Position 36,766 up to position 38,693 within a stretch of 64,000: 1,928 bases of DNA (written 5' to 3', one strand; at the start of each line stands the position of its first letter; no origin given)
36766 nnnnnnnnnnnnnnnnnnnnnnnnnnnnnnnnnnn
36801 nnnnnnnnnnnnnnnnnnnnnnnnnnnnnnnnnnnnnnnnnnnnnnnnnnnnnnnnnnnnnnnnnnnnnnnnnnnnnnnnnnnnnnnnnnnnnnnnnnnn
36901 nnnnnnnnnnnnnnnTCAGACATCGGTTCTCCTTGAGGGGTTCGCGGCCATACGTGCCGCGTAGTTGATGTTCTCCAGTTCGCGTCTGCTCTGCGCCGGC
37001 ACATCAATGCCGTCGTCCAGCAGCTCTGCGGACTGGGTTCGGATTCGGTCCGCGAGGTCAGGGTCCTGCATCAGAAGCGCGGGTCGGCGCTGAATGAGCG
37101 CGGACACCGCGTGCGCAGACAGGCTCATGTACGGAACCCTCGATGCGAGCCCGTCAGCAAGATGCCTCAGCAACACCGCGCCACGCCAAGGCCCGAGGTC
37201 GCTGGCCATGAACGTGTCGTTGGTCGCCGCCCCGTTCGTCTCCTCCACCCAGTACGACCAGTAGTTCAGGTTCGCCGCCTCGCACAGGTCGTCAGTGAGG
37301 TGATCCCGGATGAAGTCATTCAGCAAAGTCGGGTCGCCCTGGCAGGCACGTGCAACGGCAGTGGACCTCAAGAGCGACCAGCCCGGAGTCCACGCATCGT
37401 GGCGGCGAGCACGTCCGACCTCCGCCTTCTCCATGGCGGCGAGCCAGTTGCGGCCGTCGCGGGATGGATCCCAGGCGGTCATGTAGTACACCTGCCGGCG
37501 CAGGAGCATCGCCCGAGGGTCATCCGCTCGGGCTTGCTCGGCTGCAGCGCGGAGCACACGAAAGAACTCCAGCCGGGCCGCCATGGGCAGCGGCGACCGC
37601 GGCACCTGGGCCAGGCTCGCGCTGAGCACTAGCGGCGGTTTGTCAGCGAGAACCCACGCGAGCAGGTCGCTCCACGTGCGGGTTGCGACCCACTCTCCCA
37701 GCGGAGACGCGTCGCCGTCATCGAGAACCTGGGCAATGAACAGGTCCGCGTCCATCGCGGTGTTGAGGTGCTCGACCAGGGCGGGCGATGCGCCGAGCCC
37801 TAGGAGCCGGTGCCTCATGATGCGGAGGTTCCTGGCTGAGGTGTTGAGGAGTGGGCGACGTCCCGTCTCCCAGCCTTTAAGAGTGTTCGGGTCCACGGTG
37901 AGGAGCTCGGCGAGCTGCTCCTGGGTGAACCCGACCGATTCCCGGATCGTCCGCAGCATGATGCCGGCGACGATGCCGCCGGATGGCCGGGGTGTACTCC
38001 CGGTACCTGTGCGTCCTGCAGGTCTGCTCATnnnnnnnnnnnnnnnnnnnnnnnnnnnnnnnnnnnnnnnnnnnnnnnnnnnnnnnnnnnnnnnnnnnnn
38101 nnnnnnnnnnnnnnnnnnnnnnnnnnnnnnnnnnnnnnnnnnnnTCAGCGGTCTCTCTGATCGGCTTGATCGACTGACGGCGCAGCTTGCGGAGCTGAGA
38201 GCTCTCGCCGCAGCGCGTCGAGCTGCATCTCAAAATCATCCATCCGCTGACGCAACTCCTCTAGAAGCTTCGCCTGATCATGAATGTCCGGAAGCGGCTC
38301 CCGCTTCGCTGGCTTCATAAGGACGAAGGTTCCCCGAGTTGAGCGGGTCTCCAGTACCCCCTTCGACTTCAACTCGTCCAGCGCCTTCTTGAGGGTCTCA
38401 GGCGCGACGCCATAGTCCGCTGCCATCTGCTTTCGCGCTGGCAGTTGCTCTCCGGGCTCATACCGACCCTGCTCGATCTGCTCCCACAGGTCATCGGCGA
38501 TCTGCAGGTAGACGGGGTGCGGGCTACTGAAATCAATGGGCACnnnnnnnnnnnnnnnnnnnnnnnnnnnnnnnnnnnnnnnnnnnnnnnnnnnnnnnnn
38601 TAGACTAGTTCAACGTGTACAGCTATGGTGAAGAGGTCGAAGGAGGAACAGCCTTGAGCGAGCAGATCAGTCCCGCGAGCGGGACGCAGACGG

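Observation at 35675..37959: Three-gene operon XRE-sensor-like / YfbR-type HD nucleotidase / HTH-GIY-YIG nuclease: candidate undescribed defence or addiction module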

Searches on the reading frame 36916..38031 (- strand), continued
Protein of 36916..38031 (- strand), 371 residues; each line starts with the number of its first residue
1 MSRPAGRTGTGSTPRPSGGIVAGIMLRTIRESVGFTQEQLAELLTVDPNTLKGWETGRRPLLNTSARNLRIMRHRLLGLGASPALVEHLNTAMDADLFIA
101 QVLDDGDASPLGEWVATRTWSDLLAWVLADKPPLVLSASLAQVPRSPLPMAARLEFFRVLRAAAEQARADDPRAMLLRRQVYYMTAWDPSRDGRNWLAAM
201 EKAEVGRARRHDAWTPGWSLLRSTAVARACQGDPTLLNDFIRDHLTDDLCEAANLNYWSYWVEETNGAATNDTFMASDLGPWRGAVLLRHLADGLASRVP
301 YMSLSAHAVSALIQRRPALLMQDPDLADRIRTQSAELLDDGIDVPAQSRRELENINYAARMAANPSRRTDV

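Call 76: search_protein_families(library=pfam, alignment_id=A4, max_evalue=0.001)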
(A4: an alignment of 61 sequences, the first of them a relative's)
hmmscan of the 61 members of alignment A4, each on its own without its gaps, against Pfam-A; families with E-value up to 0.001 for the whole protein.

A. member 1, L014:7740-8108:+ (122 aa): 1 family
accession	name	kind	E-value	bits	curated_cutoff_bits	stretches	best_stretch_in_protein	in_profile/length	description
PF19760.4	DUF6247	-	5.4e-20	71.8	26.9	1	20-113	5-94/99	Family of unknown function (DUF6247)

B. families by the number of members that match (of 61 scanned): 92 families (the first 25 are shown)
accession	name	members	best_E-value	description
PF00929.31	RNase_T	2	6.2e-26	Exonuclease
PF00583.31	Acetyltransf_1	2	3.2e-11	Acetyltransferase (GNAT) family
PF00171.27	Aldedh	1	4.9e-156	Aldehyde dehydrogenase family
PF02836.23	Glyco_hydro_2_C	1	6.3e-87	Glycosyl hydrolases family 2, TIM barrel domain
PF02929.23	Bgal_small_N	1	2.6e-73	Beta galactosidase small chain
PF16571.11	FBP_C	1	6.3e-66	FBP C-terminal treble-clef zinc-finger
PF07690.21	MFS_1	1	6.1e-60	Major Facilitator Superfamily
PF00872.24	Transposase_mut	1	6.5e-58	Transposase, Mutator family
PF11852.14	Pullul_strch_C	1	4.9e-48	Alpha-1,6-glucosidases, pullulanase-type, C-terminal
PF04978.18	MST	1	3.6e-44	Mycothiol-S-transferase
PF02774.23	Semialdhyde_dhC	1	5.3e-43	Semialdehyde dehydrogenase, dimerisation domain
PF02837.24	Glyco_hydro_2_N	1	2.1e-42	Glycosyl hydrolases family 2, sugar binding domain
PF08021.17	FAD_binding_9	1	1.8e-37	Siderophore-interacting FAD-binding domain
PF13302.13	Acetyltransf_3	1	1.3e-36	Acetyltransferase (GNAT) domain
PF04954.18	SIP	1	9.9e-36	Siderophore-interacting protein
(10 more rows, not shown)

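Call 77: search_protein_representatives(alignment_id=A1)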
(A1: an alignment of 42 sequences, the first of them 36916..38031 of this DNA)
Query: 42 sequences, 375 profile positions. Proteins with E-value up to 0.001 (for the whole library): 3368; up to 1e-10: 669; up to 1e-30: 237. The best 150 are listed.
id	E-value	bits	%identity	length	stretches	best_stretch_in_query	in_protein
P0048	1.6e-147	507.8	-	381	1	1-370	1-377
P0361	2.5e-145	500.6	-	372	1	6-372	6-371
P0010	5.7e-144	496.1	-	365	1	1-373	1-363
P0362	2.6e-128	444.6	-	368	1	6-371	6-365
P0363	1.5e-122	425.7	-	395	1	5-371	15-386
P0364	3.4e-122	424.4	-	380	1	8-372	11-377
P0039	1.5e-121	422.4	-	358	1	22-370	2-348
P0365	5.3e-117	407.4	-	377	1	14-372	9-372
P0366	3.0e-114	398.3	-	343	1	12-371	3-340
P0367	1.6e-113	395.9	-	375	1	2-373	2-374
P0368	1.2e-111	389.8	-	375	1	12-370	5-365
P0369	1.5e-110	386.1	-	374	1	10-371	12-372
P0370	1.8e-110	385.9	-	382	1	5-370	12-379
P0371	6.6e-110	384.0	-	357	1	20-370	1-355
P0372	5.5e-108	377.7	-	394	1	1-365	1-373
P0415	1.2e-88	314.0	-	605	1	13-366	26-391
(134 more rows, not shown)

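Call 79: list_cluster_members(proteins=[P0415])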
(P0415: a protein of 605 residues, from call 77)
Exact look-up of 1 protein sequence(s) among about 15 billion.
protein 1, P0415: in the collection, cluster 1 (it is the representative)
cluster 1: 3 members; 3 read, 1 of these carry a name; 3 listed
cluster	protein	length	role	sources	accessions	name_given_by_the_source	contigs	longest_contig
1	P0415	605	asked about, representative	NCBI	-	-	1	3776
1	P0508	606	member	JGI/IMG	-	5'-deoxynucleotidase YfbR-like HD superfamily hydrolase/transcriptional regulator with ...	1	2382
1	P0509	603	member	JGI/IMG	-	-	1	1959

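Call 87: search_dna_similar(query=window:36916-38031:-, collection=plasmids, mode=protein, max_rows=40, max_evalue=0.00001, rows=spread)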
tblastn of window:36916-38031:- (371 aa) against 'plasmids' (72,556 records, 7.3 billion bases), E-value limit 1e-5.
Records with a match: 37; places in all: 38; records where one place covers at least 80% of the query: 36.
Best place of each record, by identity: <60% 37.
By first word of the organism name: Streptomyces 31; Kitasatospora 2; Nocardia 2; Pseudonocardia 1; Saccharothrix 1.
By predicted mobility (MOB-suite, as given by PLSDB): non-mobilizable 21; mobilizable 16.
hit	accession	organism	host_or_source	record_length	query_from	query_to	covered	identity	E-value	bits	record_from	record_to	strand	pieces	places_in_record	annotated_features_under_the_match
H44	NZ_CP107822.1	Streptomyces sp. NBC_00536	-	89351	20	357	91%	42.7%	6e-58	210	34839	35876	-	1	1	XRE family transcriptional regulator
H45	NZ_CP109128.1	Streptomyces virginiae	-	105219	20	357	91%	42.6%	2e-59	214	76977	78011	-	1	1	XRE family transcriptional regulator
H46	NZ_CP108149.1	Streptomyces virginiae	-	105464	20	357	91%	42.6%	2e-59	214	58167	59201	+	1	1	XRE family transcriptional regulator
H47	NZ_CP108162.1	Streptomyces sp. NBC_00158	-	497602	21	357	91%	42.6%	3e-51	191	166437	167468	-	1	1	helix-turn-helix transcriptional regulator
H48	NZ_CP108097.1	Streptomyces sp. NBC_00239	-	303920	21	360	92%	42.0%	1e-50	189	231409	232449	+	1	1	helix-turn-helix domain-containing protein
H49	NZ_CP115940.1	Streptomyces goshikiensis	microorganism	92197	20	357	91%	42.2%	3e-56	205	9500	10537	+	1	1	XRE family transcriptional regulator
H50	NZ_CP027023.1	Streptomyces sp. WAC00288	Culture,soil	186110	21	358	91%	42.1%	1e-58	212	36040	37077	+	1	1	helix-turn-helix transcriptional regulator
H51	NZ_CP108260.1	Streptomyces sp. NBC_00055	-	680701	20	361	92%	40.3%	1e-60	218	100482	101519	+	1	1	helix-turn-helix transcriptional regulator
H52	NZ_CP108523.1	Streptomyces sp. NBC_01230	-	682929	20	361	92%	40.3%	1e-60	218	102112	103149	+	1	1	helix-turn-helix transcriptional regulator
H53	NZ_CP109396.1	Streptomyces sp. NBC_01527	-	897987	20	361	92%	40.3%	1e-60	218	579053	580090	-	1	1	helix-turn-helix transcriptional regulator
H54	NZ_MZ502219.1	Streptomyces rimosus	-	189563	21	357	91%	40.7%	5e-54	199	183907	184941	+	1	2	transcriptional regulator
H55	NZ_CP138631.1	Streptomyces rimosus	whole organism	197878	21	357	91%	40.7%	5e-54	199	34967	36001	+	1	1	helix-turn-helix transcriptional regulator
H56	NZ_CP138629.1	Streptomyces rimosus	whole organism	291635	21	357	91%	40.7%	5e-54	199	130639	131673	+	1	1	transcriptional regulator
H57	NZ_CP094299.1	Streptomyces rimosus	pure culture,soil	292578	21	357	91%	40.7%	5e-54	199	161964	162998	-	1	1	transcriptional regulator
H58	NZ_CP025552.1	Streptomyces rimosus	cell culture,lab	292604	21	357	91%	40.7%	5e-54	199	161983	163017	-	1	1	transcriptional regulator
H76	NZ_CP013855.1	Pseudonocardia sp. HH130630-07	Apsterostigma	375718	21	359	91%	36.4%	5e-44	170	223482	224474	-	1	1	helix-turn-helix transcriptional regulator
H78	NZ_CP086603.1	Nocardia farcinica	Homo sapiens,whole organism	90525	21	363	92%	34.7%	3e-37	150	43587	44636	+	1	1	helix-turn-helix transcriptional regulator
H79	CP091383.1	Saccharothrix sp. AJ9571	cell culture,sand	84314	21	357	91%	34.5%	5e-40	158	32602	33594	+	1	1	helix-turn-helix domain-containing protein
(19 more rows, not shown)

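Call 88: get_annotated_region(hit=H78, flank=5000)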
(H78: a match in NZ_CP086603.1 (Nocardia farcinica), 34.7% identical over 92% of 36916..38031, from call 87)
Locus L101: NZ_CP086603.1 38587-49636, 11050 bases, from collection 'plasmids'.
description: Nocardia farcinica strain SZ 1509 plasmid unnamed4, complete sequence
organism: Nocardia farcinica (NCBI taxid 37329)
taxonomy: Bacteria; Actinomycetota; Actinomycetes; Mycobacteriales; Nocardiaceae; Nocardia; Nocardia farcinica
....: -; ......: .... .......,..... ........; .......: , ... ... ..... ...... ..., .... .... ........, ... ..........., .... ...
typing (MOB-suite, as given by PLSDB): non-mobilizable
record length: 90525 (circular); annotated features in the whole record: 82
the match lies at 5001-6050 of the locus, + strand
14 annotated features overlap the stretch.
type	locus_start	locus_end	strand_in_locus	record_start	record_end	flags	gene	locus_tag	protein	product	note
CDS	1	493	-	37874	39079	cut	-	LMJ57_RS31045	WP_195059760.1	amidohydrolase family protein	-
CDS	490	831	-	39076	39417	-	-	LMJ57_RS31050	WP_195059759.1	hypothetical protein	-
CDS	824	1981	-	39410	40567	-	-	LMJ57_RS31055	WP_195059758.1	hypothetical protein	-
CDS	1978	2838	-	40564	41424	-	-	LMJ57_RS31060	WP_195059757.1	NAD(P)-binding domain-containing protein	-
CDS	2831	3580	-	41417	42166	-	-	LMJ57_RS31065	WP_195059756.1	ferredoxin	-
CDS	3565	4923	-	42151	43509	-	-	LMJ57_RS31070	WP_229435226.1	cytochrome P450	-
CDS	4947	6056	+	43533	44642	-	-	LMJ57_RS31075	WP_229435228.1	helix-turn-helix transcriptional regulator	-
CDS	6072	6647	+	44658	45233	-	-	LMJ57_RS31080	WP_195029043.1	HD domain-containing protein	-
CDS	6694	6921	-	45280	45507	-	-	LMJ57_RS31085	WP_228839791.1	hypothetical protein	-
CDS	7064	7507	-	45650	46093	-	-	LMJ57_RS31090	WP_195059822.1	hypothetical protein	-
CDS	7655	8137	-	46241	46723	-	-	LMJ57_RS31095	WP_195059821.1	DUF4254 domain-containing protein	-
CDS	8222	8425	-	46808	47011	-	-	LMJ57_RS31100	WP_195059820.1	hypothetical protein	-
CDS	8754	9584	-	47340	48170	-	-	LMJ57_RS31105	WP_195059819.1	hypothetical protein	-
CDS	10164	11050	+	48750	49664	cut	-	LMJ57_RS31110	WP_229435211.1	Scr1 family TA system antitoxin-like transcriptional regulator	-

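Call 89: get_annotated_region(hit=H76, flank=5000)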
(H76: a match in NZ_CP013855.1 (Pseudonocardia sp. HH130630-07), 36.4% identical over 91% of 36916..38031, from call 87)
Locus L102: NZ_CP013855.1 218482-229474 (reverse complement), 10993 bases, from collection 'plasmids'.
description: Pseudonocardia sp. HH130630-07 plasmid pLS2-1, complete sequence
organism: Pseudonocardia sp. HH130630-07 (NCBI taxid 1690815)
taxonomy: Bacteria; Actinomycetota; Actinomycetes; Pseudonocardiales; Pseudonocardiaceae; Pseudonocardia; Pseudonocardia sp. HH130630-07
host: -; source: Apsterostigma; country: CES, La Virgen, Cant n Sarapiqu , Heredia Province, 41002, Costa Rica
typing (MOB-suite, as given by PLSDB): non-mobilizable
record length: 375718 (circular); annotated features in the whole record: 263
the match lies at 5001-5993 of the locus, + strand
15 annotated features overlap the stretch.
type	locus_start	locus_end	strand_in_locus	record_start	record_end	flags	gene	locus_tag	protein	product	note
CDS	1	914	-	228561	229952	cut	-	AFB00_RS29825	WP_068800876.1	hypothetical protein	-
CDS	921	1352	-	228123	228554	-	-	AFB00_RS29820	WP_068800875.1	hypothetical protein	-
CDS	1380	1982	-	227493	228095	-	-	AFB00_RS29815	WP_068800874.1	hypothetical protein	-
CDS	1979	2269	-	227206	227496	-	-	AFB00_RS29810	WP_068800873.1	hypothetical protein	-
CDS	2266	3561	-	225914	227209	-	-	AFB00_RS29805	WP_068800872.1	hypothetical protein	-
CDS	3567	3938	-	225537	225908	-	-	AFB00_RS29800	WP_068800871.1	hypothetical protein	-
CDS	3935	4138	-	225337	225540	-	-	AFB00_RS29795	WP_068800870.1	hypothetical protein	-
CDS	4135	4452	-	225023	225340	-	-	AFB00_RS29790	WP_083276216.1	WhiB family transcriptional regulator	-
CDS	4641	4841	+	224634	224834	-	-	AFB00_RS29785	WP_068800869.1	hypothetical protein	-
CDS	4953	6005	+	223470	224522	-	-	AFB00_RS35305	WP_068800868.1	helix-turn-helix transcriptional regulator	-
CDS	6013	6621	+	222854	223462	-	-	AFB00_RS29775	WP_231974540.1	HD domain-containing protein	-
CDS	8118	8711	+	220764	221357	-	-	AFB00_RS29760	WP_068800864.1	hypothetical protein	-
CDS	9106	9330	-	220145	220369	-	-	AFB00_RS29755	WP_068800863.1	hypothetical protein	-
CDS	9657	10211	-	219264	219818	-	-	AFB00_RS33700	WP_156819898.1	hypothetical protein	-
CDS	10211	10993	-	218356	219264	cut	-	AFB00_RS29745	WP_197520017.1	ParA family protein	-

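Call 90: get_annotated_region(hit=H79, flank=5000)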
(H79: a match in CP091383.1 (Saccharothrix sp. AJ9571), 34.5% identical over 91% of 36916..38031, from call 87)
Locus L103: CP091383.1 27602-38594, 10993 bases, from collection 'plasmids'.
description: Saccharothrix sp. AJ9571 plasmid unnamed, complete sequence
organism: Saccharothrix sp. AJ9571 (NCBI taxid 2912058)
taxonomy: Bacteria; Actinomycetota; Actinomycetes; Pseudonocardiales; Pseudonocardiaceae; Saccharothrix; Saccharothrix sp. AJ9571
host: -; source: cell culture,sand; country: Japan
typing (MOB-suite, as given by PLSDB): non-mobilizable
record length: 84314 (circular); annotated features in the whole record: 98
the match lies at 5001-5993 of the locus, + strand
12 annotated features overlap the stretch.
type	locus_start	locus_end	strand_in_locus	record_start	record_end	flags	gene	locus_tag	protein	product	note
CDS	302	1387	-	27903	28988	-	-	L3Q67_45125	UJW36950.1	hypothetical protein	-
CDS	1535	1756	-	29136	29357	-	-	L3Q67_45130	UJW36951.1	hypothetical protein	-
CDS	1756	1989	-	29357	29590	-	-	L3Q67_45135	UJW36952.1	hypothetical protein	-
CDS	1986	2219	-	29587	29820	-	-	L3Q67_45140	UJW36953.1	hypothetical protein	-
CDS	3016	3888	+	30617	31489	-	-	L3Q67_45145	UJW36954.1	sigma-70 family RNA polymerase sigma factor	-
CDS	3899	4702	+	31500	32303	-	-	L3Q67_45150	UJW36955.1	hypothetical protein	-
CDS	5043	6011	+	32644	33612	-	-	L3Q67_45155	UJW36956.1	helix-turn-helix domain-containing protein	-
CDS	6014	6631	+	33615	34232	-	-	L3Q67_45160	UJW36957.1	HD domain-containing protein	-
CDS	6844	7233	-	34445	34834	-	-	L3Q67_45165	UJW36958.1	hypothetical protein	-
CDS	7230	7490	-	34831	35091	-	-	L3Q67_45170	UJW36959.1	hypothetical protein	-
CDS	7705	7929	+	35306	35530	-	-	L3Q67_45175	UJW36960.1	hypothetical protein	-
CDS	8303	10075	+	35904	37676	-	-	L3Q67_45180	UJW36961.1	hypothetical protein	-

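Call 95: search_protein_families(library=padloc, alignment_id=A6, max_evalue=0.00001)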
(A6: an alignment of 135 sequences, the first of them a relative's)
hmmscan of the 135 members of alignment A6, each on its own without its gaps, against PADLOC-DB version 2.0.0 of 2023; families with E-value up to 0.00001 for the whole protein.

A. member 1, L014:4734-4946:- (70 aa): 0 families

B. families by the number of members that match (of 135 scanned): 80 families (the first 25 are shown)
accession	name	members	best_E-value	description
PDLC04134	mad2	5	2.6e-17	mads_2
PDLC02903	pVip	3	1e-15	Viperins not associated with kinases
PDLC02904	pVip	3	5.1e-14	Viperins associated with kinases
PDLC02962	RT-TIR_XII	2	4e-11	single gene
PDLC01247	DEDDh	2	4.4e-09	"CAS-I,CAS-II,CAS-III,CAS-IV,CAS-V,CAS-VI; associated"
PDLC02961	RT-TIR_XII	2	3.7e-08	single gene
PDLC01136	RT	1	4.1e-64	RT (reverse transcriptase)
PDLC01691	Cas12f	1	1.1e-44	CAS-V-F; effector__SPE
PDLC05062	PDC-S66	1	6.3e-40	-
PDLC00932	Cas12u3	1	2.5e-38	Cas12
PDLC01699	Cas12f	1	7.4e-37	CAS-V-F; effector__SPE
PDLC03688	HEase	1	2.2e-36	homing endonuclease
PDLC02063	Cas1_IIIb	1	1.7e-34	-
PDLC03964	TmtA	1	3.4e-34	-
PDLC04135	mad3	1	6.9e-32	mads_3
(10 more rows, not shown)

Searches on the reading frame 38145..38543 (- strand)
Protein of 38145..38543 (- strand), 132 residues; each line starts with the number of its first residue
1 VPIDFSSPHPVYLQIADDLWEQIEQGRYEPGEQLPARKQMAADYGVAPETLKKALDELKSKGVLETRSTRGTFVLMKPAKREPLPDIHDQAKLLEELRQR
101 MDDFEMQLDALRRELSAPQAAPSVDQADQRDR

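Call 3: search_protein_families(library=pfam, proteins=[window:38145-38543:-], max_evalue=0.01)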
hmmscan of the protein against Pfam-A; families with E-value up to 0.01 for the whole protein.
window:38145-38543:- (132 aa): 4 families
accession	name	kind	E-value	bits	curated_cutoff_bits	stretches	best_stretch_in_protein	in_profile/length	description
PF00392.27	GntR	-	8.1e-18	64.3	27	1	12-74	2-64/64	Bacterial regulatory proteins, gntR family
PF13545.12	HTH_Crp_2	-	7.5e-05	23.1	27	1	34-76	21-62/70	Crp-like helix-turn-helix domain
PF02082.26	Rrf2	-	0.0011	19.5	30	1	32-89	21-79/132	Iron-dependent Transcriptional regulator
PF01726.22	LexA_DNA_bind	-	0.0022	18.2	23.7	0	35-69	26-61/65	LexA DNA binding domain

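Call 4: search_protein_families(library=padloc, proteins=[window:38145-38543:-], max_evalue=0.01)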
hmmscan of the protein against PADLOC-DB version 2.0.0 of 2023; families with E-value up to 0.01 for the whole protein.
window:38145-38543:- (132 aa): 1 family
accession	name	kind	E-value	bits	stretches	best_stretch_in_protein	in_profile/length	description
PDLC01865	CARF3--CARF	-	0.0078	13.8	0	19-68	154-195/215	-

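Call 82: search_protein_families(library=ncbifam, proteins=[window:38145-38543:-], max_evalue=0.01)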
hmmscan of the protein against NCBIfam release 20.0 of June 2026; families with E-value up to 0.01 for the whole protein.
window:38145-38543:- (132 aa): 29 families (the best 25 are shown)
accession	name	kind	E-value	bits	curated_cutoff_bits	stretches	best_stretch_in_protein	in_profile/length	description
TIGR02018.2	his_ut_repres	equivalog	6.5e-17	61.7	220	1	12-123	1-108/226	histidine utilization transcriptional repressor HutC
TIGR02325.1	C_P_lyase_phnF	equivalog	2.3e-16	60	156.8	1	10-79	8-77/238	phosphonate metabolism transcriptional regulator PhnF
NF052282.1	PLP_TF_PdxR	equivalog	4.4e-14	52.4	320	1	10-89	1-80/448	MocR-like pyridoxine biosynthesis transcription factor PdxR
TIGR02404.1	trehalos_R_Bsub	equivalog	4.3e-13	49.5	211.95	1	12-97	2-87/233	trehalose operon repressor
NF052286.1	ecto_TF_EhuR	exception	6.6e-13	48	480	1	9-82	10-83/458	MocR-like ectoine utilization transcription factor EhuR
NF053730.1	TransRegRv1152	equivalog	9.7e-13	48.1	170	1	3-75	9-81/120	Rv1152 family transcriptional regulator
NF007486.0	PRK10079.1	equivalog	1.5e-12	47.7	363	1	11-93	13-90/241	phosphonate metabolism transcriptional regulator PhnF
NF007741.0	PRK10421.1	equivalog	1.5e-12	47.5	311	1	14-80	11-77/262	transcriptional regulator LldR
NF008491.0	PRK11402.1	subfamily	4e-12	46.2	269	1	4-82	5-83/243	GntR family transcriptional regulator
NF007292.0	PRK09764.1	equivalog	1.3e-11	44.2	281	1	9-99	4-90/240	GntR family transcriptional regulator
NF041547.1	GntR_LSA1692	equivalog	1.5e-11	44.4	275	1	11-77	2-68/233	GntR family transcriptional regulator, LSA1692 subfamily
NF052281.1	rhizopine_MocR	equivalog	5.5e-11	41.8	650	1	3-102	11-109/479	rhizopine catabolism transcriptional regulator MocR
NF047563.1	modulin_PmtR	equivalog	1.3e-10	41.3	200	1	6-76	8-78/125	PSM export ABC transporter transcriptional regulator PmtR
TIGR03337.1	phnR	equivalog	1.6e-09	37.8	296.75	1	11-83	2-74/231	phosphonate utilization transcriptional regulator PhnR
NF011575.0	PRK14999.1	equivalog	3.3e-09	36.4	424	1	6-89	8-90/241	histidine utilization repressor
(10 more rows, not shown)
